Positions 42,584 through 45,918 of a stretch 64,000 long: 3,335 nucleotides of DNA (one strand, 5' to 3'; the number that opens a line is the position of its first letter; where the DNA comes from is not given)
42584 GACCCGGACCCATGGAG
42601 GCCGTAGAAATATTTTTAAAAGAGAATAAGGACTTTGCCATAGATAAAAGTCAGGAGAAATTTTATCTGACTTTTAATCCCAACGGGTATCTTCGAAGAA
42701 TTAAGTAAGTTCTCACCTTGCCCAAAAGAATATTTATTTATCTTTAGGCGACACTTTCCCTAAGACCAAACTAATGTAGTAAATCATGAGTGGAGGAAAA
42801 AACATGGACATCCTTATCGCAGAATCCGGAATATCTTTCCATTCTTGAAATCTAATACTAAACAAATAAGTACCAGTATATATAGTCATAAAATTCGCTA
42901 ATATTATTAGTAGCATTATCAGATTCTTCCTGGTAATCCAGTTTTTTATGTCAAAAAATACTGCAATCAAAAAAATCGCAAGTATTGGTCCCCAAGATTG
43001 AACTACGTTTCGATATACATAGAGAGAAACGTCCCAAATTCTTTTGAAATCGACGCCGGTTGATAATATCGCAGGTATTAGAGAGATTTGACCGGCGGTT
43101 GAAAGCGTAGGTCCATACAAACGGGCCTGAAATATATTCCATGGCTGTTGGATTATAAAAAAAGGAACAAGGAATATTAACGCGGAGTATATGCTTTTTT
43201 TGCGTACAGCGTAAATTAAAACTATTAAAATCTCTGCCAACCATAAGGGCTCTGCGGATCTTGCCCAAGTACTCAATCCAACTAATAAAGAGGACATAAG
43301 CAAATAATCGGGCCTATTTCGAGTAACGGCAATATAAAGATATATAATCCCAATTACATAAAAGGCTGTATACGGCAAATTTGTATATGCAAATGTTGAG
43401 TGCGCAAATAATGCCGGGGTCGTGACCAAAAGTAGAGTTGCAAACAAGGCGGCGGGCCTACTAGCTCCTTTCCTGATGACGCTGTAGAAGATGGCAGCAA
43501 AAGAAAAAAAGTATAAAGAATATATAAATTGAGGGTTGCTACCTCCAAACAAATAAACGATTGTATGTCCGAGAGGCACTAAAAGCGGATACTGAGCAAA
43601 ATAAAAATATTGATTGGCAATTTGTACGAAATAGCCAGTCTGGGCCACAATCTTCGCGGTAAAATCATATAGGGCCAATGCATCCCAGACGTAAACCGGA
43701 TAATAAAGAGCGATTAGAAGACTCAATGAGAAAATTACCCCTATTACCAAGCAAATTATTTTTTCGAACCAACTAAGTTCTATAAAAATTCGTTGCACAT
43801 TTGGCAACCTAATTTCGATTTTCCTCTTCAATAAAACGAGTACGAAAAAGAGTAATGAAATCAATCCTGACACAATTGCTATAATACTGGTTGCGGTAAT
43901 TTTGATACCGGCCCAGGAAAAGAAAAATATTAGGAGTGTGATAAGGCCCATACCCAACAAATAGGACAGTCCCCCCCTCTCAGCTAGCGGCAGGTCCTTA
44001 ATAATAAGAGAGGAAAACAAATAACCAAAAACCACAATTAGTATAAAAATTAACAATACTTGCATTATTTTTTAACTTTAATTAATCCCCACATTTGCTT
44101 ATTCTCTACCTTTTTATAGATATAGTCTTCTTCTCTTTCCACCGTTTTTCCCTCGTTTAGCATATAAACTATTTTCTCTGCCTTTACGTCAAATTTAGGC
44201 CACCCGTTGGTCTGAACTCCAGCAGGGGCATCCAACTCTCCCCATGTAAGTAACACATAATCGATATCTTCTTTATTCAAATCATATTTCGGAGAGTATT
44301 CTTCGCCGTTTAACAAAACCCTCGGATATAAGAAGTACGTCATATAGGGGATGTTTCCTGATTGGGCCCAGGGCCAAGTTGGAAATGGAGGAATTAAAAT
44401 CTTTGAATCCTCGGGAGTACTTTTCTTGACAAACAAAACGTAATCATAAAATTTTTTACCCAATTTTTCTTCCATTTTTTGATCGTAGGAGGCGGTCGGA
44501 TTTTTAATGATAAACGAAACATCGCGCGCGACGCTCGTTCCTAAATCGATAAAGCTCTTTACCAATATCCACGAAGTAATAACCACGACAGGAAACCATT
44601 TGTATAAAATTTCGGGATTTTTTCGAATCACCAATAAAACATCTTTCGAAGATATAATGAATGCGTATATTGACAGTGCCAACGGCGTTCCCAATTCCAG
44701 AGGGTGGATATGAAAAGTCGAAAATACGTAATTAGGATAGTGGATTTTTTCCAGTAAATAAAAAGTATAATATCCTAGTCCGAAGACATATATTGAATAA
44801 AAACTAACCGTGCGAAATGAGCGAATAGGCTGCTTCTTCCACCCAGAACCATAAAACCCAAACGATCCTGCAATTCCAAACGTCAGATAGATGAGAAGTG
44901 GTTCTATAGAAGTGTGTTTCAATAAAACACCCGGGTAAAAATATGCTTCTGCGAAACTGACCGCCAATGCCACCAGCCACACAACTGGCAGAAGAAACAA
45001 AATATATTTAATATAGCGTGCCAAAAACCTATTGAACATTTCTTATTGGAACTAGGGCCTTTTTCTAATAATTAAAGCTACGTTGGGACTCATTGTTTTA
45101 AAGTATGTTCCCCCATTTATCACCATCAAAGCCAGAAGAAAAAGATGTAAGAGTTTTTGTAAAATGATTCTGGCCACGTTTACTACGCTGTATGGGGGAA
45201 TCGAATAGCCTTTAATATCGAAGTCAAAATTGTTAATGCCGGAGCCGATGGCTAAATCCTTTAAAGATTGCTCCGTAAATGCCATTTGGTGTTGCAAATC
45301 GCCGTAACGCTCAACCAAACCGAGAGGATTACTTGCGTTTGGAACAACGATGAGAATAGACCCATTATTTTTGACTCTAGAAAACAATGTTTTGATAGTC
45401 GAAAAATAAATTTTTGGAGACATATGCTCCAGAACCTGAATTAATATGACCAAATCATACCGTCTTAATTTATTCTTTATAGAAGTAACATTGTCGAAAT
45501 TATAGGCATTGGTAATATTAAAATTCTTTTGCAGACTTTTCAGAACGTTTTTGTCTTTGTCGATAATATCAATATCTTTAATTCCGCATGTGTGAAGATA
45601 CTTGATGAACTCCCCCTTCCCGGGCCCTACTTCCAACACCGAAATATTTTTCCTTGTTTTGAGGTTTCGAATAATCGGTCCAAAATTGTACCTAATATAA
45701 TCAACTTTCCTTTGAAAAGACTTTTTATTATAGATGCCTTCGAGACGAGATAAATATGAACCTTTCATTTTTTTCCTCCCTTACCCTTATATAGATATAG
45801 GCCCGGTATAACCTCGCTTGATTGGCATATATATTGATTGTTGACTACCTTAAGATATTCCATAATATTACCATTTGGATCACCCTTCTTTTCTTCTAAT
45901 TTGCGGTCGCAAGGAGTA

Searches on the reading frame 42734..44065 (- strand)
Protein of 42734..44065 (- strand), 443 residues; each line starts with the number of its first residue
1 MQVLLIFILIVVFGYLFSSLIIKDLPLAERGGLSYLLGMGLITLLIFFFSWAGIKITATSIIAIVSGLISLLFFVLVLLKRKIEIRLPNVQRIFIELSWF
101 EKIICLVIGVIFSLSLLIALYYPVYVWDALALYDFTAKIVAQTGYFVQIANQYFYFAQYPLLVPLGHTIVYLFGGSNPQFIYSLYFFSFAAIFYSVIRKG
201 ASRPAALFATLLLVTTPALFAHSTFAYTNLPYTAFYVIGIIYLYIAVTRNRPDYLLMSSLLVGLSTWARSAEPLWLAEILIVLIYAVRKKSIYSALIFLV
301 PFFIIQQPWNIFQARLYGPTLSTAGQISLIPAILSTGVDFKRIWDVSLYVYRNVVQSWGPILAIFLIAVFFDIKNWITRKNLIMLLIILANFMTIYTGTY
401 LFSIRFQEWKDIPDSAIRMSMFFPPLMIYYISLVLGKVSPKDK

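Call 4: search_protein_families(library=pfam, proteins=[window:42734-44065:-], max_evalue=0.01)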
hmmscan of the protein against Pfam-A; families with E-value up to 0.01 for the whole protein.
window:42734-44065:- (443 aa): 1 family
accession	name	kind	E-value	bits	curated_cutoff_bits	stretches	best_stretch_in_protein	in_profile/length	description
PF13231.12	PMT_2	-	1.8e-07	32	26.1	1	190-300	36-146/160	Dolichyl-phosphate-mannose-protein mannosyltransferase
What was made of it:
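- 42734..44065 (-): GT-C core (443 aa) with no soluble domain; partner of 44065-45039. PMT_2 scores 32 bits, above the 26.1 cut-off (call 4).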

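Call 61: search_protein_families(library=ncbifam, proteins=[window:42734-44065:-], max_evalue=0.001)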
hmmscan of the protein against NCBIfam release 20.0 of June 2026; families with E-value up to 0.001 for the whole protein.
window:42734-44065:- (443 aa): 1 family
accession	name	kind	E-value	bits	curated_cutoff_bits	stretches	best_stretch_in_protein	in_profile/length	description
NF047440.1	LA3751_2_3_fam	subfamily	0.00069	18.5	200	1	120-394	49-321/460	LA_3751/LA_3752 family putative glycosyltransferase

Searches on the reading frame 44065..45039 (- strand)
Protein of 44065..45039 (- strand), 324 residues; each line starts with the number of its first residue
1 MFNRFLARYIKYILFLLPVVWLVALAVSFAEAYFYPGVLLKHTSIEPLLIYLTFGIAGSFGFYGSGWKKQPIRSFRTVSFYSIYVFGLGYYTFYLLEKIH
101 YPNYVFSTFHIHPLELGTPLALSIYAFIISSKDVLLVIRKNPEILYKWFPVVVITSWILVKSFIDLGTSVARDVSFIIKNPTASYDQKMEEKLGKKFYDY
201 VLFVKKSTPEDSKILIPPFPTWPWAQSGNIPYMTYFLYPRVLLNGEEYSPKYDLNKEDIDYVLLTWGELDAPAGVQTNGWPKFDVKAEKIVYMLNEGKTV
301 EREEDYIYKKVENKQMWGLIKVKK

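Call 4: search_protein_families(library=pfam, proteins=[window:44065-45039:-], max_evalue=0.01)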
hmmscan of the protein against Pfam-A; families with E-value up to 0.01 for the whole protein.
window:44065-45039:- (324 aa): 0 families

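Call 12: search_protein_families(library=ncbifam, proteins=[window:44065-45039:-], max_evalue=0.01)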
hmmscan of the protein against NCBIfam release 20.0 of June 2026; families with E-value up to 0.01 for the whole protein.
window:44065-45039:- (324 aa): 0 families
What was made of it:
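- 44065..45039 (-): mem44065: member of a new family with five TM helices and an extracytoplasmic alpha/beta domain; a GT-C partner. No Pfam or NCBIfam hit (calls 4, 12).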

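Call 32: find_homologous_proteins(query=window:44065-45039:-)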
Query window:44065-45039:- (324 aa): 59 proteins with E <= 0.001 among 1427 candidates.
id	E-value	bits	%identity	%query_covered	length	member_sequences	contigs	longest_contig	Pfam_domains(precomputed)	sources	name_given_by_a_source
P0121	4.8e-214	728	100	100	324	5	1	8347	-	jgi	-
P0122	7.1e-180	616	81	100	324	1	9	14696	-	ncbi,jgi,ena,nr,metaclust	ncbi:MAG: hypothetical protein UT21_C0009G0008 [Candidatus Woesebacteria bacterium GW2011_GWA1_39_11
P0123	4.0e-151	521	69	97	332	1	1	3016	-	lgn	-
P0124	4.0e-134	465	63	97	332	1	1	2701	-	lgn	-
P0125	1.9e-132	460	63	98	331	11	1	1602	-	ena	-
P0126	1.0e-129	451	61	99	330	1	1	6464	-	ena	-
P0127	1.3e-124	434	58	100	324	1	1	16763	-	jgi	-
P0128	1.0e-123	431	58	99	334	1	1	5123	-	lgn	-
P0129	1.7e-111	391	60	86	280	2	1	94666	-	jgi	jgi:hypothetical protein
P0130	3.0e-110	387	54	96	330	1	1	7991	-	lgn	-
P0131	9.4e-109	382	53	97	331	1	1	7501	-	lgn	-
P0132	2.6e-105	371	52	99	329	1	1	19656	-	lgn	-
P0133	1.0e-98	349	50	100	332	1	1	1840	-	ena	-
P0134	3.1e-97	344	49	100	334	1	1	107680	-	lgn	-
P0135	3.2e-96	341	49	97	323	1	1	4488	-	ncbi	-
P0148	7.6e-57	211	39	97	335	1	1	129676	-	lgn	-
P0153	6.6e-53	198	37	97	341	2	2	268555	-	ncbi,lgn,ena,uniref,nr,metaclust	ncbi:MAG TPA: hypothetical protein VJ481_00360 [Patescibacteria group bacterium]|uniref:Uncharacteri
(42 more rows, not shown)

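Call 39: predict_structure(alignment_id=A2)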
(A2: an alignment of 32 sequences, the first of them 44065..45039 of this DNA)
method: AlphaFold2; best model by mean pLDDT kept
length: 324 residues; sequences in the alignment: 32
mean_pLDDT: 87.1   pTM: 0.58
mean pLDDT of the five models: 87.1, 85.2, 84.9, 83.9, 82.9
residues with pLDDT >= 90: 172; 70-90: 121; 50-70: 31; < 50: 0
segments of 3 or more residues with pLDDT < 50: none
pLDDT, mean of each block of 10 residues (from residue 1): 79 89 96 89 92 92 73 85 91 86 82 88 90 67 66 72 80 89 91 90 96 95 89 93 95 96 90 75 97 86 96 92 95
secondary structure, 60 per line:
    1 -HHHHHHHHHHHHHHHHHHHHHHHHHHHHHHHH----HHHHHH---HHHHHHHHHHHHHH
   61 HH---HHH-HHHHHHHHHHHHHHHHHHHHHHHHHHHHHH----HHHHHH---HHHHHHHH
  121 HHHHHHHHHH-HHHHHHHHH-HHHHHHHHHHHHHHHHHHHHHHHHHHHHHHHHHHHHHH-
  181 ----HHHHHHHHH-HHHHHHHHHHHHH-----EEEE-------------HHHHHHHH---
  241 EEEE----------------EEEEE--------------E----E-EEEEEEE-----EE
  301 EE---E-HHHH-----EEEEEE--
elements in order: H2-33 H38-43 H47-62 H70-99 H104-109 H113-130 H132-140 H142-179 H185-193 H195-207 E213-216 H230-237 E241-244 E261-265 E287-293 E299-302 H308-311 E317-322
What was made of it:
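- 44065..45039 (-): The AF2 model has pLDDT 87 (call 39).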

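Call 50: search_solved_structures(query=A2, max_evalue=10)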
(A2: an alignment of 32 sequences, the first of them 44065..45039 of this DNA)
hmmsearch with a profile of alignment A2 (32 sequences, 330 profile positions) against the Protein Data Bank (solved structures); distinct sequences matched with E-value up to 10: 12.
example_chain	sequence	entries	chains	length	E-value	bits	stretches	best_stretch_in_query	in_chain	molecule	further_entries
8y81_B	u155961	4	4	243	2.5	10.3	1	23-108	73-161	High affinity immunoglobulin epsilon receptor subunit beta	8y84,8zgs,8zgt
9ft7_A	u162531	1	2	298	3.3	10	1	15-100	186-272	Potassium channel subfamily K member 13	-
9jh1_A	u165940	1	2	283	3.3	10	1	15-100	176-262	Potassium channel subfamily K member 13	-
9dwn_A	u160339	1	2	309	3.6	9.8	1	15-100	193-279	Potassium channel subfamily K member 13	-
9bsn_U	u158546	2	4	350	4.8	9.4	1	15-100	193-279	Potassium channel subfamily K member 13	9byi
9c07_U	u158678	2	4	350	5.2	9.3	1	15-100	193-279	Potassium channel subfamily K member 13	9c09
8ba0_K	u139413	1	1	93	5.3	9.3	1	55-135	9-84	NADH-ubiquinone oxidoreductase chain 4L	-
9jgz_A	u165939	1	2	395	6.8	8.9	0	15-100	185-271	Potassium channel subfamily K member 13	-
8b9z_K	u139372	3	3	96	6.8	8.9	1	55-136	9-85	NADH-ubiquinone oxidoreductase chain 4L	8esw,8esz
9bws_U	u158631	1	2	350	7.1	8.9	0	15-96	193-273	Potassium channel subfamily K member 13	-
9m9w_A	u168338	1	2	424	7.8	8.7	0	15-100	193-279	Potassium channel subfamily K member 13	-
9m9m_A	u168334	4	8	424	7.8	8.7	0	15-100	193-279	Potassium channel subfamily K member 13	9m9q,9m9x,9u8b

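Call 87: search_protein_representatives(alignment_id=A2)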
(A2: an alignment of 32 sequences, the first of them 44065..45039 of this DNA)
Query: 32 sequences, 330 profile positions. Proteins with E-value up to 0.001 (for the whole library): 1064; up to 1e-10: 608; up to 1e-30: 303. The best 150 are listed.
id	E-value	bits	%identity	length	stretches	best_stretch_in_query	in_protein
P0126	1.8e-122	425.0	-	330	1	6-330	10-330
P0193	3.2e-118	411.0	-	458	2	12-330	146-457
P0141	2.2e-110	385.3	-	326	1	1-330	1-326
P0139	1.1e-109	383.0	-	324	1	6-330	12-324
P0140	3.1e-109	381.5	-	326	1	3-330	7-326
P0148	2.7e-106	371.9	-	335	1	11-329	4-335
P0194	8.0e-105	367.0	-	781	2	13-330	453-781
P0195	3.5e-104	364.9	-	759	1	5-330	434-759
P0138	9.3e-104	363.5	-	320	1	3-330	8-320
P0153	9.5e-104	363.5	-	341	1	3-329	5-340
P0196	4.0e-103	361.4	-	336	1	9-330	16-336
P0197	1.9e-100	352.7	-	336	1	10-330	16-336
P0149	2.3e-99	349.1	-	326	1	1-330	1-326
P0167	2.6e-98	345.6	-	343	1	1-330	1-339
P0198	8.8e-96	337.3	-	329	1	11-330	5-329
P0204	1.7e-90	319.9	-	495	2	10-328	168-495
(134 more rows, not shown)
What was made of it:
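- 44065..45039 (-): The exhaustive search returned 1,064 representatives (call 87).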

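Call 91: search_protein_families(library=pfam, proteins=[P0194, P0195, P0193, P0204], max_evalue=0.01)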
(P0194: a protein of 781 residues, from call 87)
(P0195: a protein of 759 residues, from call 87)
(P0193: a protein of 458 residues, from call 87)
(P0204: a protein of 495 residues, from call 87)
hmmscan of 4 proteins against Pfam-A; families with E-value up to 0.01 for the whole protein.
P0194 (781 aa): 0 families

P0195 (759 aa): 0 families

P0193 (458 aa): 0 families

P0204 (495 aa): 0 families

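Call 93: find_encoding_contigs(protein=P0134, flank=5000, max_places=1)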
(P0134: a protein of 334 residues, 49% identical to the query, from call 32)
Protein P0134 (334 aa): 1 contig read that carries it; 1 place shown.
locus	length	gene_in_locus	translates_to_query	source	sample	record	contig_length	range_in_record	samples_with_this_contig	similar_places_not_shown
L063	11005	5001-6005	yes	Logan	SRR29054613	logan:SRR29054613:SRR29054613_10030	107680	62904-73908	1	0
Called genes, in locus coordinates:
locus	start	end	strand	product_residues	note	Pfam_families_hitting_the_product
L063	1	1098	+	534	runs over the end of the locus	PF13231:PMT_2 (weak)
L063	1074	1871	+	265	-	PF01135:PCMT (faint), PF01209:Ubie_methyltran, PF13489:Methyltransf_23, PF13847:Methyltransf_31, PF08241:Methyltransf_11, PF08242:Methyltransf_12, PF13649:Methyltransf_25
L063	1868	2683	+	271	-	PF13489:Methyltransf_23, PF08241:Methyltransf_11, PF08242:Methyltransf_12, PF13649:Methyltransf_25, PF13847:Methyltransf_31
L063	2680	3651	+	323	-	-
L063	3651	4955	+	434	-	-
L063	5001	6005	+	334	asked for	-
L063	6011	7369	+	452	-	-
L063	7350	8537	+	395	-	PF13439:Glyco_transf_4 (weak), PF00534:Glycos_transf_1, PF13692:Glyco_trans_1_4, PF13524:Glyco_trans_1_2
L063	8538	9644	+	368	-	PF01041:DegT_DnrJ_EryC1, PF00155:Aminotran_1_2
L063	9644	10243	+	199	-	PF00583:Acetyltransf_1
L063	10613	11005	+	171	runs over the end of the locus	PF13489:Methyltransf_23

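Call 94: find_encoding_contigs(protein=P0153, flank=5000, max_places=1)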
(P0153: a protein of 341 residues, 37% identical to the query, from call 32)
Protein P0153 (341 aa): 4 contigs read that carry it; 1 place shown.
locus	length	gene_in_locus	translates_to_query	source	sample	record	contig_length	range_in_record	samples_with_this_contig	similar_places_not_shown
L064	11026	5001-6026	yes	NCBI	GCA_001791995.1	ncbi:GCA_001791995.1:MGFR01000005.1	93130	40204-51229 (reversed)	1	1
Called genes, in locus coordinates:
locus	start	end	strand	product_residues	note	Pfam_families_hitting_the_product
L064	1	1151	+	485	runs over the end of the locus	PF00535:Glycos_transf_2, PF01209:Ubie_methyltran, PF13489:Methyltransf_23, PF13847:Methyltransf_31, PF08241:Methyltransf_11, PF08242:Methyltransf_12, PF13649:Methyltransf_25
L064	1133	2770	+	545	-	-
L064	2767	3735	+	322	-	-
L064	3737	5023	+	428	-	-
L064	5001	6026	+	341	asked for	-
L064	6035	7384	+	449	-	PF13231:PMT_2 (weak)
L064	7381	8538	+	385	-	PF13439:Glyco_transf_4 (faint), PF00534:Glycos_transf_1, PF13692:Glyco_trans_1_4, PF20706:GT4-conflict (weak)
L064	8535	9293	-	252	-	PF01066:CDP-OH_P_transf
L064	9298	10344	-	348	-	PF00044:Gp_dh_N, PF02800:Gp_dh_C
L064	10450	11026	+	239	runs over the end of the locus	PF00483:NTP_transferase, PF12804:NTP_transf_3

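Call 95: find_encoding_contigs(protein=P0148, flank=5000, max_places=1)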
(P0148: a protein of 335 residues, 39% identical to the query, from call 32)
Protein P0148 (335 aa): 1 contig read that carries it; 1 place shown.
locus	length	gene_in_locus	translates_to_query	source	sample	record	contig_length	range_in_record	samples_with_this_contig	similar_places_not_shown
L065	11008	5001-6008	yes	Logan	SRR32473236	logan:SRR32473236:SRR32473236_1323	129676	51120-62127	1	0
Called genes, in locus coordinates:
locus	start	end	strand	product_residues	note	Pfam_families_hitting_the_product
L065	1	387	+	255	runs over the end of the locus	PF01209:Ubie_methyltran, PF00891:Methyltransf_2 (weak), PF13489:Methyltransf_23, PF05175:MTS (weak), PF08241:Methyltransf_11, PF08242:Methyltransf_12, PF13649:Methyltransf_25, PF13847:Methyltransf_31, +1 more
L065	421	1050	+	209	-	PF13847:Methyltransf_31 (faint), PF08241:Methyltransf_11, PF13649:Methyltransf_25 (faint)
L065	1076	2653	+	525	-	-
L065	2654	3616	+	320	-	-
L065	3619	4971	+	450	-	-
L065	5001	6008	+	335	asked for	-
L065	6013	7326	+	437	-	-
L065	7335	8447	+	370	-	PF13439:Glyco_transf_4, PF00534:Glycos_transf_1, PF13692:Glyco_trans_1_4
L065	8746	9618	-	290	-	PF01408:GFO_IDH_MocA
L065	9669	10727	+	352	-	PF01266:DAO, PF13450:NAD_binding_8 (weak)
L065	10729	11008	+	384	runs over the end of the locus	PF13439:Glyco_transf_4 (weak), PF00534:Glycos_transf_1, PF13692:Glyco_trans_1_4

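Call 102: find_encoding_contigs(protein=P0195, flank=5000, max_places=1)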
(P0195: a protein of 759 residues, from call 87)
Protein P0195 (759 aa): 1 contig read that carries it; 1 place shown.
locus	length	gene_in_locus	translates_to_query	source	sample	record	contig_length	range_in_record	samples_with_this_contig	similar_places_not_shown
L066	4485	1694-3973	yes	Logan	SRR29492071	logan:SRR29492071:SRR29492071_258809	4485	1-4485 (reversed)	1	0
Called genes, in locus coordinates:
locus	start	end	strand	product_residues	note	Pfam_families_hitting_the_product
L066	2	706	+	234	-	?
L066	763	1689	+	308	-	-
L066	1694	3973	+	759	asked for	-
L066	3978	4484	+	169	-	?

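Call 103: find_encoding_contigs(protein=P0194, flank=6000, max_places=1)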
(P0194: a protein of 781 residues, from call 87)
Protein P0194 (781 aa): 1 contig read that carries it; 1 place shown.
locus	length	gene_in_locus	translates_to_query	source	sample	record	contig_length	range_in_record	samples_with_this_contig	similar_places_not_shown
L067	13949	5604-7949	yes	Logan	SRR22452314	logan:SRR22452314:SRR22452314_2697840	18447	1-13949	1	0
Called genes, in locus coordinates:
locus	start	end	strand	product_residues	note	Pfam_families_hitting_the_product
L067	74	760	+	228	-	PF00535:Glycos_transf_2, PF10111:Glyco_tranf_2_2 (weak), PF13641:Glyco_tranf_2_3 (faint)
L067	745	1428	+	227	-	PF01209:Ubie_methyltran, PF05401:NodS, PF02353:CMAS, PF13489:Methyltransf_23, PF13847:Methyltransf_31, PF08241:Methyltransf_11, PF08242:Methyltransf_12, PF13649:Methyltransf_25, +2 more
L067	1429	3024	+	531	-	-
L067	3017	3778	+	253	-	PF01209:Ubie_methyltran, PF13489:Methyltransf_23, PF13847:Methyltransf_31, PF08241:Methyltransf_11, PF08242:Methyltransf_12, PF13649:Methyltransf_25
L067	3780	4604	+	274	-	PF13489:Methyltransf_23, PF05219:DREV, PF07021:MetW, PF13847:Methyltransf_31, PF08241:Methyltransf_11, PF08242:Methyltransf_12 (weak), PF13649:Methyltransf_25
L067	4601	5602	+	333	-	-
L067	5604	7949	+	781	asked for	-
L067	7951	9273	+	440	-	PF13231:PMT_2 (weak)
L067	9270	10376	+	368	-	PF13439:Glyco_transf_4, PF20706:GT4-conflict (weak), PF00534:Glycos_transf_1, PF13692:Glyco_trans_1_4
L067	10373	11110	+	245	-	PF01209:Ubie_methyltran (weak), PF03291:mRNA_G-N7_MeTrfase (weak), PF13489:Methyltransf_23, PF03141:Methyltransf_29 (weak), PF13847:Methyltransf_31, PF08241:Methyltransf_11, PF08242:Methyltransf_12, PF13649:Methyltransf_25, +2 more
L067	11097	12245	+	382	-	PF20706:GT4-conflict, PF00982:Glyco_transf_20 (faint), PF00534:Glycos_transf_1, PF13692:Glyco_trans_1_4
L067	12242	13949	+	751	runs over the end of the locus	-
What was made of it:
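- Partner-GT-C arrays exist with no MT between them (calls 93-95, 103).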

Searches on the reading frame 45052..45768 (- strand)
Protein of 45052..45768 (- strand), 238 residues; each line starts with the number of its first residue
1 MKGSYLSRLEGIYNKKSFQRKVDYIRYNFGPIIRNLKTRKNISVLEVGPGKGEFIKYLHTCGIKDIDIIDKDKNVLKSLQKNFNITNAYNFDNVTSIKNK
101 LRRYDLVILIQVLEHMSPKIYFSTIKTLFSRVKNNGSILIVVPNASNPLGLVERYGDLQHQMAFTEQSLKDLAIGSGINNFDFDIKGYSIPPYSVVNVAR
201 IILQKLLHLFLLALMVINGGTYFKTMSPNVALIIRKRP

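Call 4: search_protein_families(library=pfam, proteins=[window:45052-45768:-], max_evalue=0.01)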
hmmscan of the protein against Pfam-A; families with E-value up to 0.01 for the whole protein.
window:45052-45768:- (238 aa): 8 families
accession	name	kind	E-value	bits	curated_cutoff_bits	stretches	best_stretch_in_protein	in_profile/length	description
PF13489.12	Methyltransf_23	-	1.6e-14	54.4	27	1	28-173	9-154/164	Methyltransferase domain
PF08242.18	Methyltransf_12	-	2.3e-07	31.9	30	1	45-137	1-97/98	Methyltransferase domain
PF13649.12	Methyltransf_25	-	1.4e-06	29.3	27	1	44-136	1-97/97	Methyltransferase domain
PF03848.20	TehB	-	3.3e-05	23.8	20.4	1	18-143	9-135/193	Tellurite resistance protein TehB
PF08241.18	Methyltransf_11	-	7.3e-05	23.8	21.2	1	45-126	1-84/95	Methyltransferase domain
PF07021.18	MetW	-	0.002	18.2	21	1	41-115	14-87/193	Methionine biosynthesis protein MetW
PF00398.26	RrnaAD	-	0.0034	17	24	1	32-87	22-74/263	Ribosomal RNA adenine dimethylase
PF13847.12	Methyltransf_31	-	0.0062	16.7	27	1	39-144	2-113/145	Methyltransferase domain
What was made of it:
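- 45052..45768 (-): MT_D: class I SAM methyltransferase with a C-terminal hydrophobic segment. It occupies the slot between the two partner proteins. Methyltransf_23 scores 54 bits (call 4).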

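Call 12: search_protein_families(library=ncbifam, proteins=[window:45052-45768:-], max_evalue=0.01)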
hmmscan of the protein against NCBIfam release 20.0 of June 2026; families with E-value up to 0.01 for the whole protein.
window:45052-45768:- (238 aa): 11 families
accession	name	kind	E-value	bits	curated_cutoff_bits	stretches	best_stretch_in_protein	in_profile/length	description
TIGR01983.1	UbiG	equivalog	2.6e-08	33.4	102.95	1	21-141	29-152/228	bifunctional 2-polyprenyl-6-hydroxyphenol methylase/3-demethylubiquinol 3-O-methyltransferase UbiG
NF008992.0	PRK12335.1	equivalog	1.4e-05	24.4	303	1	17-147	100-230/289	SAM-dependent methyltransferase TehB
NF043040.1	corrin_prot_MT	hypoth_equivalog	2.2e-05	24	180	1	39-141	40-148/216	corrinoid protein-associated methyltransferase CpaM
NF008405.0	PRK11207.1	equivalog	0.00012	21.6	218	1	30-142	20-134/198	tellurite resistance methyltransferase TehB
NF000499.2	Erm23S_rRNA_broad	equivalog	0.0004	19.8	212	1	32-84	15-66/244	23S ribosomal RNA methyltransferase Erm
TIGR03587.1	Pse_Me-ase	hypoth_equivalog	0.00043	20.4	112.05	1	37-130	40-132/204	pseudaminic acid biosynthesis-associated methylase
TIGR00755.1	ksgA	equivalog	0.00058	19.3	171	1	32-85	21-73/256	16S rRNA (adenine(1518)-N(6)/adenine(1519)-N(6))-dimethyltransferase RsmA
TIGR04074.1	bacter_Hen1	equivalog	0.00061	18.4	340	1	26-146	268-397/462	3' terminal RNA ribose 2'-O-methyltransferase Hen1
NF008686.0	PRK11705.1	equivalog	0.0011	18.1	400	1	32-140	159-265/383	cyclopropane fatty acyl phospholipid synthase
TIGR02081.1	metW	equivalog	0.004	16.7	189.5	1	40-117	13-89/194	methionine biosynthesis protein MetW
NF012222.1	erm_A_23S_MT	exception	0.0058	16.2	475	1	32-105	22-89/243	23S rRNA (adenine(2058)-N(6))-methyltransferase Erm(A)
